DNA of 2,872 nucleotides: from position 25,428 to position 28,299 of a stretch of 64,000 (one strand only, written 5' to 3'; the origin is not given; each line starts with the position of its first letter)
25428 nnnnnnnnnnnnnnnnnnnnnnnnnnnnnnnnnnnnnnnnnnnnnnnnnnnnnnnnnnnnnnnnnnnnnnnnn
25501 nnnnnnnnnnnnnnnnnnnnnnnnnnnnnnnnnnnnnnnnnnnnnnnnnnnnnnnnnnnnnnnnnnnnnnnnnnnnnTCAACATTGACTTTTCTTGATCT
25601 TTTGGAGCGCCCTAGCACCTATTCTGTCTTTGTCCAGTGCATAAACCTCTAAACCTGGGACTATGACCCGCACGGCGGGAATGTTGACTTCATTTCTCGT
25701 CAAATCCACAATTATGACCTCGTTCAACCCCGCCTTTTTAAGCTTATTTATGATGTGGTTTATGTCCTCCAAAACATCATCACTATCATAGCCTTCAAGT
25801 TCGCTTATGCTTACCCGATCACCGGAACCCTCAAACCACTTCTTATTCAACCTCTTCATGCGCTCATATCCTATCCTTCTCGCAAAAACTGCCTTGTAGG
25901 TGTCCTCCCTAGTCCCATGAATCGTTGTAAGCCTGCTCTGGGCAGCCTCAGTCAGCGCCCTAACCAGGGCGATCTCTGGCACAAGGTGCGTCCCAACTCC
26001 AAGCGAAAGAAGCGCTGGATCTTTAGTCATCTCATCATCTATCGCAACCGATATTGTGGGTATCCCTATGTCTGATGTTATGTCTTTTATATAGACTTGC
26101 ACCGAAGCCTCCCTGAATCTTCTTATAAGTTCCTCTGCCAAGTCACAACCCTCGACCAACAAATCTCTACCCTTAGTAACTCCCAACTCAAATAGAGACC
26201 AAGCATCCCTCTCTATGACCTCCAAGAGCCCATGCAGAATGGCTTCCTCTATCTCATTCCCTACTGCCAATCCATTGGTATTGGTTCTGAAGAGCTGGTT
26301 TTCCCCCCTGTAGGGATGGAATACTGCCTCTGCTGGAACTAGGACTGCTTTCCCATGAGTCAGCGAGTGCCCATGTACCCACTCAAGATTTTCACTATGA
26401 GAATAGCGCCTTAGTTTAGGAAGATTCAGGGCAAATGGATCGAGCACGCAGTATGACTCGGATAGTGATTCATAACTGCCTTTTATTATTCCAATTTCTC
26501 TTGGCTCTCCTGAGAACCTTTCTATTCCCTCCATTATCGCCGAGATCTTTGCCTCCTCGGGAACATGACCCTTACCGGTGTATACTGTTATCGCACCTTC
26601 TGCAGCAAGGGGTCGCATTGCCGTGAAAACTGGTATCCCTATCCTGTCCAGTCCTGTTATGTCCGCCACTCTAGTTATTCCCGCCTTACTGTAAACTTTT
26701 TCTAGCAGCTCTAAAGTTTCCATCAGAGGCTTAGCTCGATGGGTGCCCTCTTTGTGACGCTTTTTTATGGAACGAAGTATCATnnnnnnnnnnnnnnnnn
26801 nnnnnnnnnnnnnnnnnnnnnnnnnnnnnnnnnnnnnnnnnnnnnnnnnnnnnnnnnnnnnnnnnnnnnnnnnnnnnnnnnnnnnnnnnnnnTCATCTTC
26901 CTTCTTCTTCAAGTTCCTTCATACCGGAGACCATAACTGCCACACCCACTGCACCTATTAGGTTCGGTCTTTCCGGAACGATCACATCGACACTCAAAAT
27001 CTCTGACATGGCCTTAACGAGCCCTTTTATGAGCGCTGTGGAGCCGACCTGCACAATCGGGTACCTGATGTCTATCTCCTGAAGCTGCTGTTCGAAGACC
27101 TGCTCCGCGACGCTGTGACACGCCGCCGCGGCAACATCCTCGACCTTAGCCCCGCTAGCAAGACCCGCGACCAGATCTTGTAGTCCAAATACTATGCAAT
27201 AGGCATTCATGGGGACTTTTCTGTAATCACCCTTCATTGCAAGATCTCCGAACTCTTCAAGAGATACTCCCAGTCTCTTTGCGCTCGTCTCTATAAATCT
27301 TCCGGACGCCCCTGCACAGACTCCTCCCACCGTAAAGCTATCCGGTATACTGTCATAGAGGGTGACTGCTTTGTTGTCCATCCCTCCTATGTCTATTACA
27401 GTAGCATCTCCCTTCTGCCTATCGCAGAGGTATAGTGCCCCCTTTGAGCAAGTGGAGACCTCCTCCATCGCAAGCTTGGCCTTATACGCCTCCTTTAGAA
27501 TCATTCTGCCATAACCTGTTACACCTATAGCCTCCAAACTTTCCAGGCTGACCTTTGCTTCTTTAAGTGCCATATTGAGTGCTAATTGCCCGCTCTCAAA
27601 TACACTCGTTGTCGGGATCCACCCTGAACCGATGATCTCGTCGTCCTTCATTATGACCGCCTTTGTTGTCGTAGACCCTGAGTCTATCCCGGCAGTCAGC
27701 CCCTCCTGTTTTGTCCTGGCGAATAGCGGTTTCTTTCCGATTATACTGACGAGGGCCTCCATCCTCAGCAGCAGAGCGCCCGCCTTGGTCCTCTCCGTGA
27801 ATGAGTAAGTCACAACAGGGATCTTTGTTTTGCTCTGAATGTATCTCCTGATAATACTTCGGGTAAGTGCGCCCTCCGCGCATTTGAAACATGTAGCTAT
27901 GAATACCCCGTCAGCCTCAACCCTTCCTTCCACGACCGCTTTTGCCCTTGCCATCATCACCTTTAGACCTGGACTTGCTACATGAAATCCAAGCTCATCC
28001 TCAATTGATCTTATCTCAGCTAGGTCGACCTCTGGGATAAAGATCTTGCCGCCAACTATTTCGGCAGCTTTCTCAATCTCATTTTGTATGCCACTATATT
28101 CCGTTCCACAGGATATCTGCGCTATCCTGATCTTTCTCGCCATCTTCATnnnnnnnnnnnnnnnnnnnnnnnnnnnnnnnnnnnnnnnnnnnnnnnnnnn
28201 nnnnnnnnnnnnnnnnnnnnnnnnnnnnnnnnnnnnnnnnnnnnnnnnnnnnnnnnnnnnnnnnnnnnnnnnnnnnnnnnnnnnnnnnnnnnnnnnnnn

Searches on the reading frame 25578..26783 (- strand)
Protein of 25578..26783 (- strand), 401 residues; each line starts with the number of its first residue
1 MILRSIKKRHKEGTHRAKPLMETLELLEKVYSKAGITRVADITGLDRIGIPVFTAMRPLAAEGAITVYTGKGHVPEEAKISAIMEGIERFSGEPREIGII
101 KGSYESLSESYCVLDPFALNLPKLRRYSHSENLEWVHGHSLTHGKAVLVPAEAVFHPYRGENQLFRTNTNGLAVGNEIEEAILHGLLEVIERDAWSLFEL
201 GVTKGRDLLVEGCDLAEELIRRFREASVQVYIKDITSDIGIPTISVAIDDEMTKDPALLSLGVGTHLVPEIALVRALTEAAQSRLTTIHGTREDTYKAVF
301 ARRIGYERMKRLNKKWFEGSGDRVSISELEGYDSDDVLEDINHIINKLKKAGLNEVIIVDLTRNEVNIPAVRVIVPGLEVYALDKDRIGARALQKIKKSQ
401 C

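Call 33: search_protein_families(library=ncbifam, proteins=[window:25578-26783:-], max_evalue=0.00001)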
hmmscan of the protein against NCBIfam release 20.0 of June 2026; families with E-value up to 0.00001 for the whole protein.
window:25578-26783:- (401 aa): 4 families
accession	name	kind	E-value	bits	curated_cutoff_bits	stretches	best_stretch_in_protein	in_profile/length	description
TIGR03266.1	methan_mark_1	equivalog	2.5e-139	464.4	365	1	15-391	2-375/376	YcaO-related McrA-glycine thioamidation protein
TIGR00702.1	TIGR00702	domain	7.1e-90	301.8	75.65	1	21-390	4-376/377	YcaO-type kinase domain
TIGR03604.1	TOMM_cyclo_SagD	subfamily_domain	1.1e-49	169.3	219.25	1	70-387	1-345/377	thiazole/oxazole-forming peptide maturase, SagD family component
NF040716.1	YcaO_for_S12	equivalog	4e-06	25.5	700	0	169-284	177-292/571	30S ribosomal protein S12 methylthiotransferase accessory factor YcaO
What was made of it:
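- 25578..26783 (-): YcaO-related McrA-glycine thioamidation protein (Mmp1). TIGR03266 at 464 bits (call 33).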

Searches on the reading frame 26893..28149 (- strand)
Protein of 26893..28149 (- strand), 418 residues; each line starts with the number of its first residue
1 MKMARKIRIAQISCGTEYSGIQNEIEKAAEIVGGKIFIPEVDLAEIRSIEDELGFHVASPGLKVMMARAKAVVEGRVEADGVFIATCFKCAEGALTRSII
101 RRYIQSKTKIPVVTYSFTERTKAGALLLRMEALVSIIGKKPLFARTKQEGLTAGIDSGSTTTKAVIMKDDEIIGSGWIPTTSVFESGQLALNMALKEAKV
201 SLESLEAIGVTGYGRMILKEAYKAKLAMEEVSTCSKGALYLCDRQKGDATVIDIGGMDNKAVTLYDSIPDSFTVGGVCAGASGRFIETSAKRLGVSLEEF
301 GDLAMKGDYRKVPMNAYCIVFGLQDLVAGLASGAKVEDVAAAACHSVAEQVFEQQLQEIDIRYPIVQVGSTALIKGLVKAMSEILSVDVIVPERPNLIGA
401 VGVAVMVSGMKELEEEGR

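Call 33: search_protein_families(library=ncbifam, proteins=[window:26893-28149:-], max_evalue=0.00001)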
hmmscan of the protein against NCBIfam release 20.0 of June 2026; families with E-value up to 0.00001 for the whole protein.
window:26893-28149:- (418 aa): 6 families
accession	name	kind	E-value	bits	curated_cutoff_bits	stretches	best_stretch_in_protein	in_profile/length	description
TIGR03286.1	methan_mark_15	hypoth_equivalog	3.3e-195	648.8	455.75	1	7-410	1-404/404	methanogenesis marker 15 protein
TIGR00241.1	CoA_E_activ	domain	3.6e-88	295.3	125.4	1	152-406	2-248/248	acyl-CoA dehydratase activase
TIGR03192.1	benz_CoA_bzdQ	equivalog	2.6e-18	66.5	380.2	1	151-406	33-285/293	benzoyl-CoA reductase, bzd-type, subunit Q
TIGR02259.1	benz_CoA_red_A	equivalog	2.4e-17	62.8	578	1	202-343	228-363/432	benzoyl-CoA reductase subunit A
TIGR02261.1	benz_CoA_red_D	equivalog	3.8e-12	46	312.85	1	152-404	3-259/262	benzoyl-CoA reductase subunit D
NF009842.0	PRK13317.1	equivalog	4.3e-06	26.3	234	0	152-249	4-98/277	type II pantothenate kinase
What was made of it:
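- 26893..28149 (-): Methanogenesis marker 15. TIGR03286 at 649 bits (call 33).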
